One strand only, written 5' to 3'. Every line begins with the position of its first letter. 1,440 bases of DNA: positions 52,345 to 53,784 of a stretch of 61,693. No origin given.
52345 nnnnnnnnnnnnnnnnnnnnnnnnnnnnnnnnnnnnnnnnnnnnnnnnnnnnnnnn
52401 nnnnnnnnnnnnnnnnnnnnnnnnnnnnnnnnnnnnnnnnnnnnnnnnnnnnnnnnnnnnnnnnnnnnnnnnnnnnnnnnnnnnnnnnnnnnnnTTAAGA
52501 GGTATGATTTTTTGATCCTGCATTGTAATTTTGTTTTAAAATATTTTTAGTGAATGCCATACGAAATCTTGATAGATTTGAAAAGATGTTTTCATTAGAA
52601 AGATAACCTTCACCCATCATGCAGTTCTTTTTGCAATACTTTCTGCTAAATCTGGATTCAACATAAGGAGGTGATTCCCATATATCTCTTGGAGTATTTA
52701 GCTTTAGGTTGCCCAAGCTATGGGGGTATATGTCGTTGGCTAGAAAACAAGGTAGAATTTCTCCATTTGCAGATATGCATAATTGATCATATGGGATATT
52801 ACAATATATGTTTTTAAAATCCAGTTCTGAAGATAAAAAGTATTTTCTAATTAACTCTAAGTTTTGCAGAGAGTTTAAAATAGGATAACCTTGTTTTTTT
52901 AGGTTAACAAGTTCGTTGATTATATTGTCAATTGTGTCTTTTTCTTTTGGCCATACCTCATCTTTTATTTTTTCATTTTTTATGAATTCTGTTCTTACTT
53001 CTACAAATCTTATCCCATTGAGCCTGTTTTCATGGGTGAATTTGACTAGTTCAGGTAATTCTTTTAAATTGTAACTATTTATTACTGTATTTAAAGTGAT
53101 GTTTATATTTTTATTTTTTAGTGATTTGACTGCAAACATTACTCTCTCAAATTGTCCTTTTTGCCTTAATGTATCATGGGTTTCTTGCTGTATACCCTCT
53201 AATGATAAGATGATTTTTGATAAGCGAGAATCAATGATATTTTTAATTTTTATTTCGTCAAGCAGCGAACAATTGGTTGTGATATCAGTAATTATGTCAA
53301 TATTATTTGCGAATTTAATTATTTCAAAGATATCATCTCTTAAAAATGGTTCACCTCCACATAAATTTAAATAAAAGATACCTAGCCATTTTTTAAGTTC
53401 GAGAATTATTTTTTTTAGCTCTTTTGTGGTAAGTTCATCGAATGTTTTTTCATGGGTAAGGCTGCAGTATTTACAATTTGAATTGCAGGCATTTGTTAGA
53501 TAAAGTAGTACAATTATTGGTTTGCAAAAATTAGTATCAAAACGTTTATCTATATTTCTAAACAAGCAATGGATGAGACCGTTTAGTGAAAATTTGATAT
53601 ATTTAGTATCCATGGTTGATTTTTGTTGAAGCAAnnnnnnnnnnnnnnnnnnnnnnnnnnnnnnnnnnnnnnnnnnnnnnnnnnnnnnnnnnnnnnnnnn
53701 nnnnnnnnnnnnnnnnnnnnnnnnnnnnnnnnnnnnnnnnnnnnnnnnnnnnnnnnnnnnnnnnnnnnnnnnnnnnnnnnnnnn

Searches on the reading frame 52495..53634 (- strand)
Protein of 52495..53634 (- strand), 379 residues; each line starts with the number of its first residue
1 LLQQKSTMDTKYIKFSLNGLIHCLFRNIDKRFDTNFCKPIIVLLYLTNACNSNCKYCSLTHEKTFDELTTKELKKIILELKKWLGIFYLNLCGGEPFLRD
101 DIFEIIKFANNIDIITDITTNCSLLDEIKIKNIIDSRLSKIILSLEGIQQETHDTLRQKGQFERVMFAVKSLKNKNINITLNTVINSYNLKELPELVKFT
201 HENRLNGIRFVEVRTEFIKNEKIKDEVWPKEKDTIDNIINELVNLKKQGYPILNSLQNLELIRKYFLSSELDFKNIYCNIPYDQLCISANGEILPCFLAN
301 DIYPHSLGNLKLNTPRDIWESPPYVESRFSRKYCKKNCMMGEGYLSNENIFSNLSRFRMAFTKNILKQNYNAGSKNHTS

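Call 3: search_protein_families(library=pfam, proteins=[window:52495-53634:-], max_evalue=0.01)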
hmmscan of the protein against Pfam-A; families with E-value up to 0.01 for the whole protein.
window:52495-53634:- (379 aa): 4 families
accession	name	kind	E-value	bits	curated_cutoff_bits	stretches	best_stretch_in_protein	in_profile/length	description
PF04055.27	Radical_SAM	-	6.1e-23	82.3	29.5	1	45-199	2-165/166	Radical SAM superfamily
PF13186.11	SPASM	-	1.3e-09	38.6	21.5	1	278-338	1-66/67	Iron-sulfur cluster-binding domain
PF13353.11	Fer4_12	-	8.3e-05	23.3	22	1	46-112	11-77/137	4Fe-4S single cluster domain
PF11946.13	DUF3463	-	0.00043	20.6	31.3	1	222-344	11-116/134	Domain of unknown function (DUF3463)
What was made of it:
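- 52495..53634 (-): Radical SAM / SPASM enzyme. It overlaps the previous gene and is an accessory gene. Pfam Radical_SAM scores 82 bits and SPASM scores 38.6 bits (call 3).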

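Call 4: search_protein_families(library=ncbifam, proteins=[window:52495-53634:-], max_evalue=0.01)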
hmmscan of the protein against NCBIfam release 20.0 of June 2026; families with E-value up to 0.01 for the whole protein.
window:52495-53634:- (379 aa): 64 families (the best 25 are shown)
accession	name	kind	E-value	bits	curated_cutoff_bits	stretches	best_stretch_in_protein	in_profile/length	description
TIGR04051.1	rSAM_NirJ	equivalog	2.6e-29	102.3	515.45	1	41-249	3-213/354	heme d1 biosynthesis radical SAM protein NirJ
TIGR02109.1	PQQ_syn_pqqE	equivalog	2e-28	99.4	381.35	1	36-326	3-287/358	pyrroloquinoline quinone biosynthesis protein PqqE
TIGR04054.1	rSAM_NirJ1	equivalog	4.5e-28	97.9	650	1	41-250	37-248/387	putative heme d1 biosynthesis radical SAM protein NirJ1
TIGR04545.1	rSAM_ahbD_hemeb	equivalog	2e-27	96.6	500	1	45-202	5-164/339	heme b synthase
NF045574.1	sacti_mat_StsB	exception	2.5e-27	95.8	625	1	43-211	99-267/466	StsB family radical SAM/SPASM domain sactipeptide maturase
TIGR02668.1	moaA_archaeal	equivalog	2.9e-27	95.5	325.25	1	44-311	14-280/303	GTP 3',8-cyclase MoaA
TIGR04053.2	TIGR04053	equivalog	3.1e-27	95.8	395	1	38-202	6-175/366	TIGR04053 family radical SAM/SPASM domain-containing protein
TIGR03962.1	mycofact_rSAM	equivalog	5.8e-27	94.8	265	1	32-202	4-175/339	mycofactocin radical SAM maturase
NF050035.1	rSAM_WgK_link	exception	3.1e-26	92.2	650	1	37-213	6-181/367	radical SAM/SPASM peptide maturase WgkB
TIGR02666.1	moaA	equivalog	5.3e-25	88.1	284.05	1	46-242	16-220/336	GTP 3',8-cyclase MoaA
TIGR04250.1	SCM_rSAM_ScmE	equivalog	5.8e-25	87.9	400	1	44-202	7-167/358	SynChlorMet cassette radical SAM/SPASM protein ScmE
TIGR04546.1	rSAM_ahbC_deAc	equivalog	8e-24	84.1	650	1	38-251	38-252/390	12,18-didecarboxysiroheme deacetylase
TIGR03961.1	rSAM_PTO1314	hypoth_equivalog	3.2e-23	82.5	306.05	1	39-303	22-270/332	PTO1314 family radical SAM protein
TIGR04055.1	rSAM_NirJ2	equivalog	5.7e-23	81.9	500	1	45-336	5-290/326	putative heme d1 biosynthesis radical SAM protein NirJ2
NF001199.0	PRK00164.2-1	equivalog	1.3e-22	80.3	231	1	44-303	16-274/308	GTP 3',8-cyclase MoaA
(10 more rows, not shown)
